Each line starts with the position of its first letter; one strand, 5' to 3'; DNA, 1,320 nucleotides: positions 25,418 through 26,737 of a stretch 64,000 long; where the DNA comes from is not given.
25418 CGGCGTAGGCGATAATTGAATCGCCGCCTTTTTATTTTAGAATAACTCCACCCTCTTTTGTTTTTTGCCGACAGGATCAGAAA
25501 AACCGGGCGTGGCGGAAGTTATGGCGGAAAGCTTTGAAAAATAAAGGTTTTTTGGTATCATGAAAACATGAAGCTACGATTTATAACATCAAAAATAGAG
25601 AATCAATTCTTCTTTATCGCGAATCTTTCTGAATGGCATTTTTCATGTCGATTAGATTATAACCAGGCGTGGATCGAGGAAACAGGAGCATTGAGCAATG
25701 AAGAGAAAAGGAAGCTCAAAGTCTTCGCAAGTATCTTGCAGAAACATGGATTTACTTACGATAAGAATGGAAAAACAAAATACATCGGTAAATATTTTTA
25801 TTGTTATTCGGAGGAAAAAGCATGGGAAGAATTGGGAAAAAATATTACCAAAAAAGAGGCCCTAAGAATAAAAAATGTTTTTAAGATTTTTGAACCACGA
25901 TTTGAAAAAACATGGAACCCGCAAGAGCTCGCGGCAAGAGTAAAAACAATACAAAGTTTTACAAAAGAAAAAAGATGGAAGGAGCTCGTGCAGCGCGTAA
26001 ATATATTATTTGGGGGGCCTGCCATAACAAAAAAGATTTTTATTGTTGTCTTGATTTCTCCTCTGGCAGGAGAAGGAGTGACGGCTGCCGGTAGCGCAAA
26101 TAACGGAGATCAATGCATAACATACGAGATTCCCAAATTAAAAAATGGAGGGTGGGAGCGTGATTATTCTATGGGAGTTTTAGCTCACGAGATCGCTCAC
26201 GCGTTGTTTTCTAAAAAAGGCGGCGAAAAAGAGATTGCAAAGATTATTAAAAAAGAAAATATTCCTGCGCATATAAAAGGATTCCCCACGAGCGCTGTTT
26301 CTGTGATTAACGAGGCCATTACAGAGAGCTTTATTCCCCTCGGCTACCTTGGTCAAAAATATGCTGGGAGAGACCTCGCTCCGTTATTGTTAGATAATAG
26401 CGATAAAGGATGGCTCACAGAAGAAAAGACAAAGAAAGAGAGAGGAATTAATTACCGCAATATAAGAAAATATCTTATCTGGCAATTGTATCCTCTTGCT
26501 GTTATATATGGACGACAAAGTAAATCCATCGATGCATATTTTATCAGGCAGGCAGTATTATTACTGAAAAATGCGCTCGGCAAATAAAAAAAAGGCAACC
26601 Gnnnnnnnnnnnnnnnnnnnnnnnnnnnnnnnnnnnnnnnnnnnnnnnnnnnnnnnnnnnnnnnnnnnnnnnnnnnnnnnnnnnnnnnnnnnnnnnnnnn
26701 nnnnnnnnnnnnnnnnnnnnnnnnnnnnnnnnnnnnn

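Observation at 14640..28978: Four-member family of HExxH…E proteins distributed through the island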

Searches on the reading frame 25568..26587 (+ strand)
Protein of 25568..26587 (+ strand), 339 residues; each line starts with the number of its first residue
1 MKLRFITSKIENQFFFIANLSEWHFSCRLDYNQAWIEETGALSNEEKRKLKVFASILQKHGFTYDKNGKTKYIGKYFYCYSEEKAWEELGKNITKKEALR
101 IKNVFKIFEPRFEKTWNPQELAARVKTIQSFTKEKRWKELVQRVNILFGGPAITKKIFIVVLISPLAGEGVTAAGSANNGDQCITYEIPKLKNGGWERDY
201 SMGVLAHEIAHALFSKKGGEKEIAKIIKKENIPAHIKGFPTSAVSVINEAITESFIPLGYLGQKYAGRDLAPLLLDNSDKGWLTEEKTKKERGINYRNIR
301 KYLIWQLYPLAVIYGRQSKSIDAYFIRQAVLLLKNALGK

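Call 7: search_protein_families(library=pfam, proteins=[window:25568-26587:+], max_evalue=1)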
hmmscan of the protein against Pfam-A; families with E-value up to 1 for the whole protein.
window:25568-26587:+ (339 aa): 1 family
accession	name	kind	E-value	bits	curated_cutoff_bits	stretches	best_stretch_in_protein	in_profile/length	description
PF11667.14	DUF3267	-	0.26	12.1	27.1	0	204-228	5-29/108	Putative zincin peptidase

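Call 8: search_protein_families(library=ncbifam, proteins=[window:25568-26587:+], max_evalue=1)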
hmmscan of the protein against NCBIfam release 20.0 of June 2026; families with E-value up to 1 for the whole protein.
window:25568-26587:+ (339 aa): 0 families

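Call 28: find_homologous_proteins(query=window:25568-26587:+)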
Query window:25568-26587:+ (339 aa): 22 proteins with E <= 0.001 among 3174 candidates.
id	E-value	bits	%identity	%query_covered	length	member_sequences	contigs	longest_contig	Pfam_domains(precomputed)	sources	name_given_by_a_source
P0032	3.2e-225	765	100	100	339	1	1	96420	-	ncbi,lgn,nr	ncbi:hypothetical protein HY839_01920 [Candidatus Azambacteria bacterium]|nr:hypothetical protein [C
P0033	1.3e-166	572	73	100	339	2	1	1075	-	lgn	-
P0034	2.3e-165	568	72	100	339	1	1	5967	-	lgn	-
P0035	7.8e-136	471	68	88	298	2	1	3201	-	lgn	-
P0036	1.6e-124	434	66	88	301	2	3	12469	-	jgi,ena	-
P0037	2.8e-100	354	49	100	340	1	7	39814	-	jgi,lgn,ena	-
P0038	2.8e-99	351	51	99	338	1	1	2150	-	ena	-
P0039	5.7e-95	336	48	99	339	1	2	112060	-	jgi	-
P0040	5.3e-93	330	48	99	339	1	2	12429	-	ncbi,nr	ncbi:hypothetical protein D4R87_02870 [bacterium]|nr:MAG: hypothetical protein D4R87_02870 [bacteriu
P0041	9.6e-90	319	47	100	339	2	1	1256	-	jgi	-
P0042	1.0e-87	313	45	99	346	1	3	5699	-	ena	-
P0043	5.8e-86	307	44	99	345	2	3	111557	-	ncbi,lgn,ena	-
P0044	9.0e-84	300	44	100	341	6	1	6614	-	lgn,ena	-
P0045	3.1e-74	268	41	99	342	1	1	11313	-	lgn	-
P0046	1.6e-72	263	40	99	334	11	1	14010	-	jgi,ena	-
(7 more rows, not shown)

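Call 39: search_solved_structures(query=A3, max_evalue=10)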
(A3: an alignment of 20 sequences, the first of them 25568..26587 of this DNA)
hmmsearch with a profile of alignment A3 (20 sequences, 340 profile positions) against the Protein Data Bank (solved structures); distinct sequences matched with E-value up to 10: 13.
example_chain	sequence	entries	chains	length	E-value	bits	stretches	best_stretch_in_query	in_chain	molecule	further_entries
9urd_A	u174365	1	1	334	0.0097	18.3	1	158-228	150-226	Substrate import-associated zinc metallohydrolase lipoprotein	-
2lc5_A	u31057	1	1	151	0.05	15.9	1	97-144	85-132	Calmodulin, putative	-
6y06_A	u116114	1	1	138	0.27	13.5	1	172-231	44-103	Moevan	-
3u0k_A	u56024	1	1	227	0.28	13.5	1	80-144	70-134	RCaMP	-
4l7a_A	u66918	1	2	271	0.65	12.3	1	160-218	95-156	Uncharacterized protein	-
4hex_A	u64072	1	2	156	1.2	11.4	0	86-144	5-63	Calmodulin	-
1deg_A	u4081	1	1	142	1.4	11.2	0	89-145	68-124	CALMODULIN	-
8bd2_A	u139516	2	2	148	1.5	11.1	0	94-144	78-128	Calmodulin-3 | Calmodulin-1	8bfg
4e50_A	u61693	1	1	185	1.5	11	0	86-144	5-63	Calmodulin, Linker, IQ motif of Neurogranin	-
9hxw_E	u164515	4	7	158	1.7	10.9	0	88-144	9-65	Calmodulin-1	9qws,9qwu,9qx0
7nqc_A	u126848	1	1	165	1.7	10.9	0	86-144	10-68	Calmodulin-1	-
4e53_A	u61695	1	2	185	1.9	10.8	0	86-144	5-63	Calmodulin, Linker, IQ motif of Neuromodulin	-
3wfn_B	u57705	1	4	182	2.2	10.5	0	86-144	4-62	Calmodulin, Sodium channel protein type 8 subunit alpha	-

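Call 43: find_encoding_contigs(protein=P0039, flank=8000, max_places=3)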
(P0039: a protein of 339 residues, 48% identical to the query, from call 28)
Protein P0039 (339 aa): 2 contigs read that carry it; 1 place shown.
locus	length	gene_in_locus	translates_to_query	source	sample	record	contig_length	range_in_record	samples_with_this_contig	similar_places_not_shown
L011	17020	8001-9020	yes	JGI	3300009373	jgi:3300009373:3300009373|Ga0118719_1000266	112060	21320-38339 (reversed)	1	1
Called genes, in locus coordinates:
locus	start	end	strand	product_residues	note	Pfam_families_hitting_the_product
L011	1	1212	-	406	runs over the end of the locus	PF00482:T2SSF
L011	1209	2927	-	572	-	PF05157:MshEN, PF00437:T2SSE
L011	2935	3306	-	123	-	PF00072:Response_reg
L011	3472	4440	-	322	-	PF00512:HisKA, PF02518:HATPase_c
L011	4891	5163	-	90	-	PF00216:Bac_DNA_binding, PF18291:HU-HIG (weak)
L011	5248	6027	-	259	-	PF00149:Metallophos, PF13277:YmdB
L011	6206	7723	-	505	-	PF12072:RNase_Y_N, PF00013:KH_1, PF01966:HD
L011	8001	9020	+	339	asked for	-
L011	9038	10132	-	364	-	PF04055:Radical_SAM, PF13186:SPASM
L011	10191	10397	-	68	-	-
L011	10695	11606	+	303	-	-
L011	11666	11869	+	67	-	-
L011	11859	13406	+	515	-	PF01676:Metalloenzyme, PF06415:iPGM_N, PF00884:Sulfatase (faint), PF01663:Phosphodiest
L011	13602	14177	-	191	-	PF00574:CLP_protease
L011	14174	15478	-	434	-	PF05697:Trigger_N, PF00254:FKBP_C, PF05698:Trigger_C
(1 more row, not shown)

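Call 44: find_encoding_contigs(protein=P0043, flank=8000, max_places=3)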
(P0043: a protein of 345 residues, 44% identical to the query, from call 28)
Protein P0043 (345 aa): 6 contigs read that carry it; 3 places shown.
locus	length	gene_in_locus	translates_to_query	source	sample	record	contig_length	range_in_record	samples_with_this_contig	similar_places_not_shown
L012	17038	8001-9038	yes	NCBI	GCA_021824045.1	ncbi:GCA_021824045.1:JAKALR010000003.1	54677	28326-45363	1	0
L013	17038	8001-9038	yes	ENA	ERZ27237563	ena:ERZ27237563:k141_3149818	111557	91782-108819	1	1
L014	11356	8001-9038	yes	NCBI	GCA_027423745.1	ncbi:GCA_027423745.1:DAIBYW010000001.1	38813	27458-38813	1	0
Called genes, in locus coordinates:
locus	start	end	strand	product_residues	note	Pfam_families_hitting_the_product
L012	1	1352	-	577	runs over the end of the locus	PF05157:MshEN, PF13555:AAA_29 (faint), PF00437:T2SSE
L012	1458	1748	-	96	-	-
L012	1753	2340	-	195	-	-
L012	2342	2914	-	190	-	-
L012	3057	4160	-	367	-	PF11104:PilM_2, PF14450:FtsA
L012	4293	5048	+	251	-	PF18912:DZR_2 (weak), PF00156:Pribosyltran (weak)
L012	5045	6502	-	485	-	-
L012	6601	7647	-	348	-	PF04055:Radical_SAM, PF13353:Fer4_12 (faint), PF13186:SPASM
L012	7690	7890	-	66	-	-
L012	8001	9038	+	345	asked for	-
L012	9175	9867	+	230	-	PF00300:His_Phos_1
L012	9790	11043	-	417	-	PF04055:Radical_SAM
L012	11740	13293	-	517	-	PF14870:PSII_BNR (faint), PF25852:DUF6242_C (faint), PF13088:BNR_2 (faint), PF02012:BNR (faint), PF15902:Sortilin-Vps10, PF18962:Por_Secre_tail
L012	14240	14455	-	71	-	PF21748:UPF0150 (weak)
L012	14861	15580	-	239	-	PF02353:CMAS (weak), PF13489:Methyltransf_23, PF01728:FtsJ (weak), PF05401:NodS (weak), PF13847:Methyltransf_31, PF08241:Methyltransf_11, PF08242:Methyltransf_12, PF13649:Methyltransf_25, +1 more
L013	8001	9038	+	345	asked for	-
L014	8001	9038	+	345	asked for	-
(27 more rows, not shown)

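Call 48: predict_structure(alignment_id=A3)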
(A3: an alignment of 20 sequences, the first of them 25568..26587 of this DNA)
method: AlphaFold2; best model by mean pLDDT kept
length: 339 residues; sequences in the alignment: 20
mean_pLDDT: 87.8   pTM: 0.88
mean pLDDT of the five models: 87.8, 87.2, 86.8, 85.8, 85.1
residues with pLDDT >= 90: 218; 70-90: 83; 50-70: 38; < 50: 0
segments of 3 or more residues with pLDDT < 50: none
pLDDT, mean of each block of 10 residues (from residue 1): 92 93 72 93 95 89 61 85 92 94 97 95 93 93 92 82 92 85 91 88 96 92 96 83 92 95 87 71 64 70 91 96 97 83
secondary structure, 60 per line:
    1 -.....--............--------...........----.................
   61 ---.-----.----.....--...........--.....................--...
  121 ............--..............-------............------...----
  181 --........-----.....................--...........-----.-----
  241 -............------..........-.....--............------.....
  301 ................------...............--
elements in order: E2-6 H9-20 H29-39 H44-60 H75-79 H82-92 H95-115 H118-132 H135-148 E156-167 E174-176 E183-190 H196-216 H219-229 H243-253 H260-269 H271-275 H278-289 H296-316 H323-337

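Call 72: find_related_loci(query=A3, collection=metagenome_contigs, flank=6000)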
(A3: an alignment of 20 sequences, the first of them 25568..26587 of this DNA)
Query A3 (339 aa) in metagenome_contigs; peptide patterns used: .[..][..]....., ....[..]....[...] (x = any residue, [..] = any of these).
184 stretches matched a pattern; 81 encode a relative of the query (tblastn E <= 1e-3); the best 80 are kept; 80 distinct loci.
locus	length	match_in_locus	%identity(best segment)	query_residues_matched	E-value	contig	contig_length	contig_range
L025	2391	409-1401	68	1-337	4e-166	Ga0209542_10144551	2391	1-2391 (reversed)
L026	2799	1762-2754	68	1-337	2e-164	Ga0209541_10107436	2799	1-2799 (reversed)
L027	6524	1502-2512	44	1-339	1e-89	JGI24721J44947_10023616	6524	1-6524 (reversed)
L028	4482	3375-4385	44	1-339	3e-89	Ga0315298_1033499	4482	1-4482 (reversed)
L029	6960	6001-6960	44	1-322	1e-87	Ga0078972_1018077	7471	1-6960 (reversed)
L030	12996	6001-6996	40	1-334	5e-78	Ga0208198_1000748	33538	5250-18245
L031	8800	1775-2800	40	1-333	1e-76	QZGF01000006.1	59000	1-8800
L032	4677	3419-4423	43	1-327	3e-76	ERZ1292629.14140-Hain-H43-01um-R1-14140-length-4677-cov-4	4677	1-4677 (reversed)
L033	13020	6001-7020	49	1-338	1e-105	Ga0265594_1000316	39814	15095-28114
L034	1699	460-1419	42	21-338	1e-76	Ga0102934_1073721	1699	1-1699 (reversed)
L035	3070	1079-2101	38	1-333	3e-73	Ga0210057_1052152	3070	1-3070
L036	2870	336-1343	39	1-337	3e-72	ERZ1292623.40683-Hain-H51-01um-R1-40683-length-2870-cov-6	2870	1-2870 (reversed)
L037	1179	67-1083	40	1-330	1e-76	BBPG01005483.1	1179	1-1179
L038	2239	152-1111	37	1-330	3e-63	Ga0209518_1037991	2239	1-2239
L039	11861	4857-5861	37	1-330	1e-59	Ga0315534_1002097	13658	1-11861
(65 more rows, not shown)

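Call 94: search_protein_families(library=ncbifam, alignment_id=A3, max_evalue=0.1)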
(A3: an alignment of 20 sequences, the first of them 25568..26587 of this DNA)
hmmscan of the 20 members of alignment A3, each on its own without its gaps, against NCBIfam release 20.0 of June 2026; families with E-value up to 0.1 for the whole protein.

A. member 1, window:25568-26587:+ (339 aa): 0 families

B. families by the number of members that match (of 20 scanned): 10 families
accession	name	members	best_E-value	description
TIGR01767.2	MTRK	6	0.018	S-methyl-5-thioribose kinase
TIGR03296.1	M6dom_TIGR03296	3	0.016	M6 family metalloprotease domain-containing protein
NF008261.0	PRK11032.1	1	0.00038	zinc ribbon-containing protein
NF002174.0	PRK01022.1-1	1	0.0058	hypothetical protein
TIGR04512.1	Mycopla_NOT_gsn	1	0.023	STREFT protein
TIGR01860.1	VNFD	1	0.029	nitrogenase vanadium-iron protein, alpha chain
NF003421.0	PRK04860.1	1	0.036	SprT family zinc-dependent metalloprotease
NF052565.1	OrnLipAcylHsRhiz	1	0.044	ornithine lipid ester-linked acyl 2-hydroxylase OlsC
NF002560.0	PRK02135.1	1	0.063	tRNA (pseudouridine(54)-N(1))-methyltransferase TrmY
NF002740.0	PRK02724.1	1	0.072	30S ribosomal protein PSRP-3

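Call 106: fold_search(model_id=the predicted structure, library=pdb)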
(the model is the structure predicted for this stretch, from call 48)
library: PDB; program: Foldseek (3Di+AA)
matches with E <= 10: 63; with E <= 0.001: 0
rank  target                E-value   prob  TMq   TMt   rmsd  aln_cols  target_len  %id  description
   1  6sii                  2.3e+00  0.03  0.14  0.14  17.5       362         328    8  T. brucei FPPS in complex with 1-((1H-indol-3-yl)methyl)-N-(3-chlorobenzyl)piperidin-4-amine (released 2020-08-26)
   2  8w7m_6                2.4e+00  0.02  0.11  0.07  23.6       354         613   12  Yeast replisome in state V (released 2023-12-06)
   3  7jk6_A                2.5e+00  0.02  0.12  0.11  25.1       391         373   10  Structure of Drosophila ORC in the active conformation (released 2020-09-09)
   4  2voh_A                2.9e+00  0.13  0.16  0.29  11.4       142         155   16  Structure of mouse A1 bound to the Bak BH3-domain (released 2008-03-04)
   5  7qhs_6                3.0e+00  0.03  0.11  0.07  23.0       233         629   10  S. cerevisiae CMGE nucleating origin DNA melting (released 2022-06-15)
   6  5qte                  3.0e+00  0.02  0.11  0.11  20.4       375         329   12  T. brucei FPPS in complex with CID 4563894 (released 2020-10-07)
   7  3oe9_A                3.0e+00  0.01  0.10  0.08  21.3       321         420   13  Crystal structure of the chemokine CXCR4 receptor in complex with a small molecule antagonist IT1t in P1 spacegroup (released 2010-10-27)
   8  2i19_B                3.7e+00  0.02  0.13  0.12  20.6       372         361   11  T. Brucei farnesyl diphosphate synthase complexed with bisphosphonate (released 2006-10-17)
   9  1e9s_J                4.3e+00  0.04  0.14  0.12  15.3       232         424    6  Bacterial conjugative coupling protein TrwBdeltaN70. Unbound monoclinic form. (released 2001-02-06)
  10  7t5t                  4.3e+00  0.04  0.15  0.17  14.9       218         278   15  Structure of Thauera sp. K11 CapP (released 2022-09-14)
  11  8i83_D                4.3e+00  0.04  0.14  0.14  14.5       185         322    9  Crystal Structure of phosphinothricin dehydrogenase (released 2024-02-14)
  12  1rcw_B                4.9e+00  0.02  0.10  0.14  14.4       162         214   14  Crystal structure of CT610 from Chlamydia trachomatis (released 2004-05-04)
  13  1gl7_A                4.9e+00  0.02  0.13  0.12  15.5       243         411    7  Plasmid coupling protein TrwB in complex with the non-hydrolisable ATP-analogue ADPNP. (released 2002-05-16)
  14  5msk_F                4.9e+00  0.02  0.10  0.15  22.0       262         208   11  Mouse PA28beta (released 2017-09-13)
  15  3ikj                  4.9e+00  0.02  0.11  0.08  15.9       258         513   11  Structural characterization for the nucleotide binding ability of subunit A mutant S238A of the A1AO ATP synthase (released 2010-01-12)
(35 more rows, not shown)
